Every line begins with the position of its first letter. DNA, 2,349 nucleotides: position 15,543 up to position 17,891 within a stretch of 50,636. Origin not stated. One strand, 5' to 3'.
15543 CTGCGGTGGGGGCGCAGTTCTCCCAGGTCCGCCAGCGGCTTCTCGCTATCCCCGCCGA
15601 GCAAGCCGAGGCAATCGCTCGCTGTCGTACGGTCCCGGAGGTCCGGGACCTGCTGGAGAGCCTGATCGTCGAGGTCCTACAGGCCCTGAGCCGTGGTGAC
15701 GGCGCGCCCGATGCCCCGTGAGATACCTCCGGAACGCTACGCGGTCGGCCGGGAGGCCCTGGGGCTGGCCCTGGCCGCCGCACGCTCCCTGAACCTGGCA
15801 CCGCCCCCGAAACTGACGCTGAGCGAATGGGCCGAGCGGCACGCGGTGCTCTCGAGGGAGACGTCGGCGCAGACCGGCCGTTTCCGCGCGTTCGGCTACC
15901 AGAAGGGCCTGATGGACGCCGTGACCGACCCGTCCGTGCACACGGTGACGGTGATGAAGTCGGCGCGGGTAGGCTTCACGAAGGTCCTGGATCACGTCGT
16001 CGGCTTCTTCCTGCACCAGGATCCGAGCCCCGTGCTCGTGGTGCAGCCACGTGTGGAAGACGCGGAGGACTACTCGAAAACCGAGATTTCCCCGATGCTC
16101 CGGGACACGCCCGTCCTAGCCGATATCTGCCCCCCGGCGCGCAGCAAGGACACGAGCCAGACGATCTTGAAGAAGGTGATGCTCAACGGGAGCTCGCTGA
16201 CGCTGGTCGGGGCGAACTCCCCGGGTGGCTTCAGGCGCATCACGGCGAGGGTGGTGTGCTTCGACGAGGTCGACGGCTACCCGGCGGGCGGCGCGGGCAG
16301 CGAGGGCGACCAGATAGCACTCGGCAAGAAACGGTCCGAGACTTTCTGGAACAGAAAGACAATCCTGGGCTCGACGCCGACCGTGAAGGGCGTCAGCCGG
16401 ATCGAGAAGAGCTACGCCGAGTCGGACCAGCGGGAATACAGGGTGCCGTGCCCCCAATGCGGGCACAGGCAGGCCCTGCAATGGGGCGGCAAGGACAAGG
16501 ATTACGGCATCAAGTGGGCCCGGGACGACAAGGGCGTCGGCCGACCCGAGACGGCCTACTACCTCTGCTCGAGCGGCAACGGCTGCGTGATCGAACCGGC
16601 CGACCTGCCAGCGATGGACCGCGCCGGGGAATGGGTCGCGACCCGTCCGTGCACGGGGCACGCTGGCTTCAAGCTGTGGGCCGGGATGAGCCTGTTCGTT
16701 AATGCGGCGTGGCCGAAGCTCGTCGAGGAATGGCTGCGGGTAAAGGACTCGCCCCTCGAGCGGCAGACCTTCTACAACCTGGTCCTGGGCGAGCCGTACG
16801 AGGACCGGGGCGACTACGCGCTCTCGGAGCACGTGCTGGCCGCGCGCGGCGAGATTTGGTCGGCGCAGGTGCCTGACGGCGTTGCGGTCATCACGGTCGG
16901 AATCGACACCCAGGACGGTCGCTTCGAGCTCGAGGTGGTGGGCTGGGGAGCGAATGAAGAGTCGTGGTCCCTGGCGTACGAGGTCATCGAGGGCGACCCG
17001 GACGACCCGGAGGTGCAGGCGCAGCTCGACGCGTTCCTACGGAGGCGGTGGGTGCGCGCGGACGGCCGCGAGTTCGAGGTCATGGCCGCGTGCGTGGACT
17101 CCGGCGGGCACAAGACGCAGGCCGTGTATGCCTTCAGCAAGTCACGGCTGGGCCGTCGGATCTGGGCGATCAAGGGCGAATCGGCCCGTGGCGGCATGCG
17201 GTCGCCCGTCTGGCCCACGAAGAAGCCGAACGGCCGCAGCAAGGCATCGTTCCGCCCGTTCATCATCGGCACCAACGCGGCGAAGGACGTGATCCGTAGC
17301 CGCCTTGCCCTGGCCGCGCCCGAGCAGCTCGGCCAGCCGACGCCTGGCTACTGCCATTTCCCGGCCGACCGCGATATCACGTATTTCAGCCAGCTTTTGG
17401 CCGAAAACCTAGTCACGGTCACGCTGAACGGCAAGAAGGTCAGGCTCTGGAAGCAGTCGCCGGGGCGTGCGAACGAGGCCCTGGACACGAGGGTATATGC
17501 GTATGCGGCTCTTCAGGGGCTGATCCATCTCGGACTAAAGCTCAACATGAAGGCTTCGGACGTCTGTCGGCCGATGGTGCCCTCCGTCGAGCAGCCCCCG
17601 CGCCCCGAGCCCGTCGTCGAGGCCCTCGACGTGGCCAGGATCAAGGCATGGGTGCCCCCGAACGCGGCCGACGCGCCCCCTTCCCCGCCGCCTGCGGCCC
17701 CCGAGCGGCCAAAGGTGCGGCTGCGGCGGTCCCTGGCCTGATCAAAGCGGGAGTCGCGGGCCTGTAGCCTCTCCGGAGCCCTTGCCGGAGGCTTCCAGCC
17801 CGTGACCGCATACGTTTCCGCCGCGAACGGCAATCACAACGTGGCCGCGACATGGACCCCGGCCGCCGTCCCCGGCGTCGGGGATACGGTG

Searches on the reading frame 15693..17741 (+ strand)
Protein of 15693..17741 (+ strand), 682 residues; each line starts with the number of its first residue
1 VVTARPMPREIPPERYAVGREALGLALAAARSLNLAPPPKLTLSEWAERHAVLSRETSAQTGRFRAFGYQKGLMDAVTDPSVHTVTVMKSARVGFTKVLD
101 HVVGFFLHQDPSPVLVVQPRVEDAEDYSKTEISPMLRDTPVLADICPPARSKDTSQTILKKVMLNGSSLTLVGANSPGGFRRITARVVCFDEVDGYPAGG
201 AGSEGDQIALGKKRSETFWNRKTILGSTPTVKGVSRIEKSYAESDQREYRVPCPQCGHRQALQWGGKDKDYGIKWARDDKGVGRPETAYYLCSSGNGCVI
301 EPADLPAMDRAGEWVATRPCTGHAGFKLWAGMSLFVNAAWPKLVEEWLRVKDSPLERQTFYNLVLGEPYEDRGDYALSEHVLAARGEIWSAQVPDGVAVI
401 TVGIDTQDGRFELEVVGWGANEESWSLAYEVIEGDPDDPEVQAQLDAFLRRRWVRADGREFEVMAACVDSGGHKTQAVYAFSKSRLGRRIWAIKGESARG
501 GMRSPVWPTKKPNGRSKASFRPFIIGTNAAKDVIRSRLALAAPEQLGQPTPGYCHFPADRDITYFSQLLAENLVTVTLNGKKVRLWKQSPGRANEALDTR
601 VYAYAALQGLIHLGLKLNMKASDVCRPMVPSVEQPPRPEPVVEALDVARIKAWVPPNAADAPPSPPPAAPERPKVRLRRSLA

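Call 11: search_protein_families(library=phrogs, max_evalue=0.001, proteins=[window:15693-17741:+])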
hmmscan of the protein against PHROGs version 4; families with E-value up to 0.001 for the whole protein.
window:15693-17741:+ (682 aa): 10 families
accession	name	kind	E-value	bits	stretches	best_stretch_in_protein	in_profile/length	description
phrog_15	-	head and packaging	3.8e-242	808.4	1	31-662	344-957/1330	terminase large subunit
phrog_16406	-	unknown function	2.1e-57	196.2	1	231-609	1-384/601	-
phrog_21311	-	head and packaging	2.1e-48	166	1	118-322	1-197/218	terminase large subunit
phrog_15657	-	unknown function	1.7e-35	123.7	1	325-532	29-229/230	-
phrog_675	-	head and packaging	1.9e-34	119.9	1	41-408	22-369/576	terminase large subunit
phrog_3028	-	unknown function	3.5e-31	109.7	1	446-608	2-159/203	-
phrog_4145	-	head and packaging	4e-28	99.2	1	31-217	20-203/209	terminase large subunit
phrog_3925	-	head and packaging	1.1e-21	78.2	1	32-144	32-143/150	terminase large subunit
phrog_12876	-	head and packaging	8.3e-05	23.3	1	157-268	32-135/235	terminase large subunit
phrog_12089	-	unknown function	0.00035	21.3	1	464-606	1-141/208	-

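Call 78: find_related_loci(query=window:15693-17741:+, collection=genome_contigs, flank=10000)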
Query window:15693-17741:+ (682 aa) in genome_contigs; peptide patterns used: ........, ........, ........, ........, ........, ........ (x = any residue, [..] = any of these).
18 stretches matched a pattern; 1 encode a relative of the query (tblastn E <= 1e-3); 1 distinct loci.
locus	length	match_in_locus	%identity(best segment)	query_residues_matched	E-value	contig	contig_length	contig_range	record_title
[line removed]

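Call 100: search_dna_similar(query=window:15693-17741:+, collection=plasmids, mode=protein, max_evalue=1e-20, max_rows=15)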
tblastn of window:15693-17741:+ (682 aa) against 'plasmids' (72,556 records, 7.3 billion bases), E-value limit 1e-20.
Records with a match: 193; places in all: 213; records where one place covers at least 80% of the query: 178.
Best place of each record, by identity: 60-80% 3; <60% 190.
By first word of the organism name: Escherichia 108; Ralstonia 13; Salmonella 9; Azospirillum 6; Enterobacter 6; Aeromonas 6; Paracoccus 5; Pseudomonas 5; Vibrio 4; Klebsiella 3; and 26 more.
By predicted mobility (MOB-suite, as given by PLSDB): non-mobilizable 175; mobilizable 13; conjugative 5.
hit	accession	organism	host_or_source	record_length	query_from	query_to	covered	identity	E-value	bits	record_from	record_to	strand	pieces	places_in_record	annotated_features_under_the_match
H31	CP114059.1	Rouxiella badensis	whole organism,Peat bog soil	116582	37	624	86%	65.6%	0e+0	811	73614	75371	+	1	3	phage terminase large subunit family protein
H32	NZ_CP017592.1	Pantoea stewartii subsp. stewartii DC283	Zea mays,Strain was received from ...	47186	37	624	86%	65.5%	0e+0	802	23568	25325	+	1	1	phage terminase large subunit family protein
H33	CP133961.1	Orbaceae bacterium lpD02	Drosophila cardini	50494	37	624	86%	64.4%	0e+0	801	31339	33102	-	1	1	phage terminase large subunit family protein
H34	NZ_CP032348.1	Azospirillum brasilense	soil sample,Agricultural field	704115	38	626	86%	41.2%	4e-129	428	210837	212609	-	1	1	terminase gpA endonuclease subunit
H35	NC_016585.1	Azospirillum lipoferum 4B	-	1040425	40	624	86%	41.1%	9e-123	410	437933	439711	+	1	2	none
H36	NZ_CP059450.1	Azospirillum brasilense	Prokaryotes,soil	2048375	37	624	86%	40.7%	2e-133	441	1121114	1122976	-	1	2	none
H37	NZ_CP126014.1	Bradyrhizobium japonicum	Glycine max,soybean,root nodule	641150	37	620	86%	40.7%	4e-113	382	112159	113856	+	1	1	phage terminase large subunit family protein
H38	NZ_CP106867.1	Lysinibacillus capsici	water,water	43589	37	610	84%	40.0%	1e-114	386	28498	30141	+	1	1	phage terminase large subunit family protein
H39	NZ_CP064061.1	Anoxybacillus caldiproteolyticus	cell culture,NEB433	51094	37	608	84%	40.0%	4e-113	382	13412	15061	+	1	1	phage terminase large subunit family protein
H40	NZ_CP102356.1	Paracoccus sp. SMMA_5_TC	pure culture,Lotus pond, a sulfur-borax ...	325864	37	625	86%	38.0%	2e-105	360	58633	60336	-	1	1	phage terminase large subunit family protein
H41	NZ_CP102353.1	Paracoccus sp. SMMA_5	pure culture,Lotus pond, a sulfur-borax ...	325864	37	625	86%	38.0%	2e-105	360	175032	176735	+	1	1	phage terminase large subunit family protein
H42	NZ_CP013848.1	Clostridium botulinum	Microbial isolate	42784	37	610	84%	38.5%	2e-109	372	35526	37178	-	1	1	phage terminase large subunit family protein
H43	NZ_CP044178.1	Salmonella enterica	-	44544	37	610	84%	36.8%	4e-96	332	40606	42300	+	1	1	phage terminase large subunit family protein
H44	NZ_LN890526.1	Salmonella enterica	Homo sapiens,Human Blood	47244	37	610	84%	36.8%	4e-96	332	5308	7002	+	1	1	phage terminase large subunit family protein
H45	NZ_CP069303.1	Shinella sp. PSBB067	monoisolate,Minnesota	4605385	37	602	83%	37.0%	9e-85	299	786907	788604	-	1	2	none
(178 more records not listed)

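Call 101: search_dna_similar(query=window:15693-17741:+, collection=phages, mode=protein, max_evalue=1e-20, max_rows=15)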
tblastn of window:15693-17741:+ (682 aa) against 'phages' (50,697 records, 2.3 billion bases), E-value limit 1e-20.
Records with a match: 430; places in all: 431; records where one place covers at least 80% of the query: 378.
Best place of each record, by identity: 60-80% 3; <60% 427.
By first word of the organism name: Escherichia 109; Vibrio 67; Pseudomonas 53; Bacteriophage 25; Ralstonia 22; Enterobacteria 15; Wolbachia 13; Rhodobacter 11; Faecalibacterium 10; Stx1a-converting 10; and 41 more.
By host as written in the record: - 81; Escherichia coli 47; Pseudomonas aeruginosa 28; Ralstonia solanacearum 20; Rhodobacter capsulatus YW1 11; Escherichia coli ECOR13 10; Escherichia coli str. K-12 substr. MG1655 9; Faecalibacterium prausnitzii 8; and 132 more.
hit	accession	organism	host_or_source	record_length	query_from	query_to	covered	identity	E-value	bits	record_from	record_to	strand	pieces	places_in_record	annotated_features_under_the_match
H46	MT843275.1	Serratia phage vB_SspM_BZS1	Serratia sp. OS31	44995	37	624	86%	69.0%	0e+0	842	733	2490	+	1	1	large subunit terminase DNA packaging protein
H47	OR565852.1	Citrobacter phage phiNP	Citrobacter rodentium DBS100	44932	37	624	86%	68.7%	0e+0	846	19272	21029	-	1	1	terL: large subunit terminase DNA packaging protein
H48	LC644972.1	Acetobacter phage phiAP1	Acetobacter pasteurianus NBRC 109446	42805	10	621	90%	63.7%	0e+0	794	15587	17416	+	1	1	phage terminase large subunit | hypothetical protein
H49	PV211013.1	Roseobacter phage CRP-823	Roseobacter sp. FZCC0197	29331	37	616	85%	43.5%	3e-134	442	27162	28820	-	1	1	terminase large subunit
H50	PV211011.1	Roseobacter phage CRP-821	Roseobacter sp. FZCC0197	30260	37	616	85%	43.3%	4e-134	441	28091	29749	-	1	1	terminase large subunit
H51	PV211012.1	Roseobacter phage CRP-822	Roseobacter sp. FZCC0197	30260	37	616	85%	43.3%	4e-134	441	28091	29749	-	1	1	terminase large subunit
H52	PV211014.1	Roseobacter phage CRP-831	Roseobacter sp. FZCC0196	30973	37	616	85%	43.3%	4e-134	441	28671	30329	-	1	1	terminase large subunit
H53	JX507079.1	Acidithiobacillus phage AcaML1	Acidithiobacillus caldus ATCC 51756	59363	37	620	86%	42.1%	2e-118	395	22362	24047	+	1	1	packaging terminase large subunit gpA | putative terminase small subunit gpNu1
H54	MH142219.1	Acidithiobacillus phage AcaML1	Acidithiobacillus caldus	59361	37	620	86%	42.1%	2e-118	395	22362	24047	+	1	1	record has no annotation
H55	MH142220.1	Acidithiobacillus phage AcaML1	Acidithiobacillus caldus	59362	37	620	86%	42.1%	2e-118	395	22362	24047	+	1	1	record has no annotation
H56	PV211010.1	Roseobacter phage CRP-811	Roseobacter sp. FZCC0198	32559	37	603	83%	43.3%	3e-129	427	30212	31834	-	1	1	terminase large subunit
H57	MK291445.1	Paracoccus phage vB_PyeM_Pyei1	Paracoccus yeei CCUG 32053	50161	37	610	84%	41.3%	1e-116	390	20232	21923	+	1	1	terminase large subunit | terminase small subunit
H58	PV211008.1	Roseobacter phage CRP-406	Roseobacter sp. FZCC0037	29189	37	608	84%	41.4%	3e-128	424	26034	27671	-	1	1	terminase large subunit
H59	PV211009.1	Roseobacter phage CRP-701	Roseobacter sp. FZCC1911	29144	37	608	84%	41.4%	2e-126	419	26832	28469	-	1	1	terminase large subunit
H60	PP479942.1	Faecalibacterium phage Lelie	Faecalibacterium sp. L2-61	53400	37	607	84%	40.0%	2e-114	384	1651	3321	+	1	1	terminase large subunit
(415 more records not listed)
